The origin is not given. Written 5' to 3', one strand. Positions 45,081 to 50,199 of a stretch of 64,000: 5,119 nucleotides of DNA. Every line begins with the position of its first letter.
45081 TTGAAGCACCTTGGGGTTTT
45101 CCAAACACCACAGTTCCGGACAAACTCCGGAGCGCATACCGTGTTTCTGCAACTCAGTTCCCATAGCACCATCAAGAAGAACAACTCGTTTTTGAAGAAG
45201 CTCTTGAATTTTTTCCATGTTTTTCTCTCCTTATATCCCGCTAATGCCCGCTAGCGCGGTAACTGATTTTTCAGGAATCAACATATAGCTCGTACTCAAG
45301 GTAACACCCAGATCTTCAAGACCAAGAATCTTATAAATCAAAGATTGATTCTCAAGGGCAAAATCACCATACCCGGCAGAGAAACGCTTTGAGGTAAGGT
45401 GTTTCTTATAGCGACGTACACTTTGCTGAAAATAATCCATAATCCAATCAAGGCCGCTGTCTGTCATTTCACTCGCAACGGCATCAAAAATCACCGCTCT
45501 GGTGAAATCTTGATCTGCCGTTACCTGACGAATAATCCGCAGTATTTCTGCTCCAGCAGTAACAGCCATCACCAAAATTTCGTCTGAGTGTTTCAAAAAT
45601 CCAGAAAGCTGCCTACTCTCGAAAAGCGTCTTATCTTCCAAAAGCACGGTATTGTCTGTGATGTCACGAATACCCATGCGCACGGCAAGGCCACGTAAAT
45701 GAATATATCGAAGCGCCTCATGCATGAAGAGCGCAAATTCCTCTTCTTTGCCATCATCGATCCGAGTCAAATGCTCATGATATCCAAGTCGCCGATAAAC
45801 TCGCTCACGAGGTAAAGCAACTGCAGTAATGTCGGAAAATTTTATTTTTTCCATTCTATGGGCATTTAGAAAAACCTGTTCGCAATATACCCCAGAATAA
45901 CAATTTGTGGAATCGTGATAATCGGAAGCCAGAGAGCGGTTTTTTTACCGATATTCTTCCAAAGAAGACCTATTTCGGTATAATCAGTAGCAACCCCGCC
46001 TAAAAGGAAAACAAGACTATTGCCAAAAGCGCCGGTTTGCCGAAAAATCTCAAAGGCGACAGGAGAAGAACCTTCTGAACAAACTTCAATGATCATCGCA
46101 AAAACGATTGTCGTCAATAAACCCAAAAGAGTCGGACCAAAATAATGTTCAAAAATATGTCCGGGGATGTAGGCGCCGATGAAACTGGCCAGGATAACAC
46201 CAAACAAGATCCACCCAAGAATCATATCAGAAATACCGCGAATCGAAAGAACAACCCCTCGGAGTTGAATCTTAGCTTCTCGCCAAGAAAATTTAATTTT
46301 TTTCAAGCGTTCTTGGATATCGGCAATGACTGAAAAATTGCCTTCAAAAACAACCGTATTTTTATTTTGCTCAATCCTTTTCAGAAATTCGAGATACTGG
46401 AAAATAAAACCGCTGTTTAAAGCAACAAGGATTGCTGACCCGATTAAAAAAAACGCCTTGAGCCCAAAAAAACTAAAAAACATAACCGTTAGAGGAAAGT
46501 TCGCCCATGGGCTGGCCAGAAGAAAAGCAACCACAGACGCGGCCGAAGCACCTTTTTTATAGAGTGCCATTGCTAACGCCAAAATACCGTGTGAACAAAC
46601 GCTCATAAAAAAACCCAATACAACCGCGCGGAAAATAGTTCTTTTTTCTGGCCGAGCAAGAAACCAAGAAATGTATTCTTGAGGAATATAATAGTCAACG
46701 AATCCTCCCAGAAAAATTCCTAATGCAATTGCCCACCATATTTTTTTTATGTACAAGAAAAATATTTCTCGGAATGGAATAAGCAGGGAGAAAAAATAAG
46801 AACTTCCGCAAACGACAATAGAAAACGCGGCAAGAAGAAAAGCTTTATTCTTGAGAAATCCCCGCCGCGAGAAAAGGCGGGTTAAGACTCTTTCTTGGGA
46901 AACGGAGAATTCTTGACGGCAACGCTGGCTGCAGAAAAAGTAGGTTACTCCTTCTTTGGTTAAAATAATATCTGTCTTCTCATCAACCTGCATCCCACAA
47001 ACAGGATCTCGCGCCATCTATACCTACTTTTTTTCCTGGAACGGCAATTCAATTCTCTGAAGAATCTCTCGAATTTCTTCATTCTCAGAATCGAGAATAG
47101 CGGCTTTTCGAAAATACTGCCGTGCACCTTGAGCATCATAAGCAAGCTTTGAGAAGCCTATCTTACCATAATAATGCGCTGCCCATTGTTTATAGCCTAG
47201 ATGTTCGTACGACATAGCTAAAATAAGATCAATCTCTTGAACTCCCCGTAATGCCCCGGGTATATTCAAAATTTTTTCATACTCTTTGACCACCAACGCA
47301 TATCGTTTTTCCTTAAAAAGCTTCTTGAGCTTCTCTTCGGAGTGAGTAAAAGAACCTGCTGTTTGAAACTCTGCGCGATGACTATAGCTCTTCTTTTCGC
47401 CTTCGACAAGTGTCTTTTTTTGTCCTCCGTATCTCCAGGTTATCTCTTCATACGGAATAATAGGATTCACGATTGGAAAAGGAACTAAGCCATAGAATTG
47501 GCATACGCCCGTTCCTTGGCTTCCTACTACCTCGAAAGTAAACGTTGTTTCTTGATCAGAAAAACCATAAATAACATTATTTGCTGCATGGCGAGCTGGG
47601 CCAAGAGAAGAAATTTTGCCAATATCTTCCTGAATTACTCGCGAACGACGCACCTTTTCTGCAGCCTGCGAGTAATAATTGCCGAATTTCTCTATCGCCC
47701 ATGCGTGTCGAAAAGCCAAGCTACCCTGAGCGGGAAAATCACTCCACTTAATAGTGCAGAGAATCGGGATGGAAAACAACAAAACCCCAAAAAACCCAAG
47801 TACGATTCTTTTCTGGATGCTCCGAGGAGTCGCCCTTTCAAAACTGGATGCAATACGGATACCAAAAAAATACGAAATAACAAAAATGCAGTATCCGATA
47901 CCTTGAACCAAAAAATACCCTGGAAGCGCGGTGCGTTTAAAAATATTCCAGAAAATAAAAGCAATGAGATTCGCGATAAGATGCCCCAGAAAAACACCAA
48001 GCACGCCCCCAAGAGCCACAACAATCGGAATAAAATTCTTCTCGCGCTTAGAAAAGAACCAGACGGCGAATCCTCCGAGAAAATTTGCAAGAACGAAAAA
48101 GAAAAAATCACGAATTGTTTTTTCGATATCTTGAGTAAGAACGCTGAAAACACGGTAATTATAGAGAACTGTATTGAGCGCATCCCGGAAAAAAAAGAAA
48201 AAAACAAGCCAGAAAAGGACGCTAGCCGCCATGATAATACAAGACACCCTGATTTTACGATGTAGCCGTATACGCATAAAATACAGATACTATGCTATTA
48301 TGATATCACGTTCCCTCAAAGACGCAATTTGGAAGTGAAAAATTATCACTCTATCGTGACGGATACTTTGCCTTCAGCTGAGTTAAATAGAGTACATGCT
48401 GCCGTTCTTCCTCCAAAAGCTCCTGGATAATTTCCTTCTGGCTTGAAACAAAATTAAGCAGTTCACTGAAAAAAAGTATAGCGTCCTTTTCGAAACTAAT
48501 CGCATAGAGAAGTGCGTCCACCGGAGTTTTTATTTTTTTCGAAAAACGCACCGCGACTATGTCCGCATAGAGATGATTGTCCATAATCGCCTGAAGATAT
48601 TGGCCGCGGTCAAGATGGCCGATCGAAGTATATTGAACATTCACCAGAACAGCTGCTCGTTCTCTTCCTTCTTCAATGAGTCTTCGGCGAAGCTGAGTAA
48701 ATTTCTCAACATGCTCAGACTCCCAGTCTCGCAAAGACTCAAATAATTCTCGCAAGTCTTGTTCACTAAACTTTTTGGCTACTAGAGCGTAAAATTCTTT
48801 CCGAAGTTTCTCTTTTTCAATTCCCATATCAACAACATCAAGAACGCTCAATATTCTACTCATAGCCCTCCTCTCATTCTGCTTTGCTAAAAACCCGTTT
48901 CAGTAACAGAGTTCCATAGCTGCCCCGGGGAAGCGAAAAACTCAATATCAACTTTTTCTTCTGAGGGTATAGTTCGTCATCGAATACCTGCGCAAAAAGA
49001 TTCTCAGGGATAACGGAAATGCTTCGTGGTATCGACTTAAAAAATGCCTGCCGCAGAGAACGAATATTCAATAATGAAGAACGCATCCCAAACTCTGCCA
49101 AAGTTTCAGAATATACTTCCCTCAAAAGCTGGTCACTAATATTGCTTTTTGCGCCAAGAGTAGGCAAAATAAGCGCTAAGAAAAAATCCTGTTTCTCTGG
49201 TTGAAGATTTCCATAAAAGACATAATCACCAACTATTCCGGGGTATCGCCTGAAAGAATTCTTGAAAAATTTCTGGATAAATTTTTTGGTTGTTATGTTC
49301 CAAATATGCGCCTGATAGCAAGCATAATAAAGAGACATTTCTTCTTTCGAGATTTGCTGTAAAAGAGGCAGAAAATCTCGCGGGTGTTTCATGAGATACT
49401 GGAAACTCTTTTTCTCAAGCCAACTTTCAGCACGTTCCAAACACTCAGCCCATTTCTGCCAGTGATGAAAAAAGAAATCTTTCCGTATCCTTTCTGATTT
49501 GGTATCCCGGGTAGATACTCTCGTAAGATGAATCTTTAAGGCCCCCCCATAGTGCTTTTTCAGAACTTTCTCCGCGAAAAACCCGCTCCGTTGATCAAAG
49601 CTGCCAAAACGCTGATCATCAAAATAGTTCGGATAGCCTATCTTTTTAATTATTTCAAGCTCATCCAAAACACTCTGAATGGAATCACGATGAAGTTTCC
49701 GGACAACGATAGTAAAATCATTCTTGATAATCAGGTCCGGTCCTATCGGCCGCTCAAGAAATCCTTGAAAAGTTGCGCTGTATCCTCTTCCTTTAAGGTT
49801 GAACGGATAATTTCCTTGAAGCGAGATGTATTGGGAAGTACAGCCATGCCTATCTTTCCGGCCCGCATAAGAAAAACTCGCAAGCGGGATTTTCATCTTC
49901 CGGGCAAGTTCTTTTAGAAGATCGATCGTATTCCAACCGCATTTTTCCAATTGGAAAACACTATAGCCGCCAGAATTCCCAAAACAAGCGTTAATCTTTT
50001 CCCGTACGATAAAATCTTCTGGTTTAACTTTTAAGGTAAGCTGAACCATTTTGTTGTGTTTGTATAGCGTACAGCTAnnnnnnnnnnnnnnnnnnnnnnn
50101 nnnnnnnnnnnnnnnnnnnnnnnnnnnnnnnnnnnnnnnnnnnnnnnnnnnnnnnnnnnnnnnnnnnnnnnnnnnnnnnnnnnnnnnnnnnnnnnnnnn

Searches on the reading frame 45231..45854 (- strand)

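Call 25: search_protein_families(library=pfam, proteins=[window:45231-45854:-], max_evalue=0.001)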
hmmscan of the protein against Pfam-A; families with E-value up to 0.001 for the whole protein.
window:45231-45854:- (207 aa): 1 family
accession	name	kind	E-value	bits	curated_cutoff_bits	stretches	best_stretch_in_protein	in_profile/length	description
PF02965.22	Met_synt_B12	-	1.1e-05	25.4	25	1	89-201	119-245/273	Vitamin B12 dependent methionine synthase, activation domain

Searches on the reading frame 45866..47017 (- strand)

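Call 25: search_protein_families(library=pfam, proteins=[window:45866-47017:-], max_evalue=0.001)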
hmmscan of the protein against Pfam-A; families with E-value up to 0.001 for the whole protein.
window:45866-47017:- (383 aa): 2 families
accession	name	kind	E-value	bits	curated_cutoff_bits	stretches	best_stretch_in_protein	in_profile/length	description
PF03773.19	ArsP_1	-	8.5e-33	114.2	32.3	1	86-380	9-293/294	Predicted permease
PF04945.19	YHS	-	6.8e-10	39.2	30.3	1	3-43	2-42/47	YHS domain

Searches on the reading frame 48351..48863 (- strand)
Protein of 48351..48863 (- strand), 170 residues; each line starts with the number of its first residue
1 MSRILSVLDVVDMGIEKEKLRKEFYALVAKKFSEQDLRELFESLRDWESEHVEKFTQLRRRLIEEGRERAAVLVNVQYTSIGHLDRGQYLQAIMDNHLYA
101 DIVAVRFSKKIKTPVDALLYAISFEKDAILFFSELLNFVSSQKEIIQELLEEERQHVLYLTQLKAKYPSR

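Call 25: search_protein_families(library=pfam, proteins=[window:48351-48863:-], max_evalue=0.001)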
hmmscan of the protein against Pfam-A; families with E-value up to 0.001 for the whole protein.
window:48351-48863:- (170 aa): 1 family
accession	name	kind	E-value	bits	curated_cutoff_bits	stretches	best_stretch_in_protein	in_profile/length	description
PF02915.23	Rubrerythrin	-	1.3e-06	29.3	22.8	0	10-103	2-98/137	Rubrerythrin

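Call 73: search_protein_families(library=ncbifam, proteins=[window:48351-48863:-], max_evalue=0.01)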
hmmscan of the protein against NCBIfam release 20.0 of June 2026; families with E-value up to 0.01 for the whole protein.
window:48351-48863:- (170 aa): 5 families
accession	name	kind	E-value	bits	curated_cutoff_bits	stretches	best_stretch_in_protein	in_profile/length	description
NF009413.0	PRK12775.1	equivalog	6.4e-07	27.5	1895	1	8-162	862-993/1006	putative trifunctional 2-polyprenylphenol hydroxylase/glutamate synthase subunit beta/ferritin domain-containing protein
NF058679.1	EncB_fam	subfamily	2.1e-06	27.7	90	1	24-68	38-82/117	encapsulin nanocompartment ferritin-likeEncB family encapsulin nanocompartment ferritin-like cargo protein cargo protein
NF045676.1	FeExpMbfA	equivalog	0.0014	18.1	450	1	9-67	98-156/318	iron exporter MbfA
TIGR04535.1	ferrit_encaps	subfamily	0.0018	18.3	125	0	25-65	32-72/114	encapsulin-associated ferritin-like protein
TIGR02013.1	rpoB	equivalog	0.0032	15.1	801.15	1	85-155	171-239/1238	DNA-directed RNA polymerase subunit beta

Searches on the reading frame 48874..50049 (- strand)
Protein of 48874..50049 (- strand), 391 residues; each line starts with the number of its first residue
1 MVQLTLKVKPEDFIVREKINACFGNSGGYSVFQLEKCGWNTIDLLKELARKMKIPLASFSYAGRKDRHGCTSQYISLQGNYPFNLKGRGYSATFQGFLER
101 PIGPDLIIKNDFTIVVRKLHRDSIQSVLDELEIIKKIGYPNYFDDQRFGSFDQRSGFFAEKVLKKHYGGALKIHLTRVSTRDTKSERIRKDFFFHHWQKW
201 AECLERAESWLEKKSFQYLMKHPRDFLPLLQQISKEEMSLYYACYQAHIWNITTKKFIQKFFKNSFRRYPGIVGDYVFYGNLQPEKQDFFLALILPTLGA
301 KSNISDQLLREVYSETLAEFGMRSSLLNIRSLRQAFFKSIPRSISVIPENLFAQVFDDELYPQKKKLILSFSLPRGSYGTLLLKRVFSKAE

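Call 25: search_protein_families(library=pfam, proteins=[window:48874-50049:-], max_evalue=0.001)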
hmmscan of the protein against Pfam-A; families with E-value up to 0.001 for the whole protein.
window:48874-50049:- (391 aa): 1 family
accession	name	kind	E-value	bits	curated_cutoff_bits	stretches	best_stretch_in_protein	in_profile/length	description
PF01142.23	TruD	-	7.1e-53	180.4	27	1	5-385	17-411/412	tRNA pseudouridine synthase D (TruD)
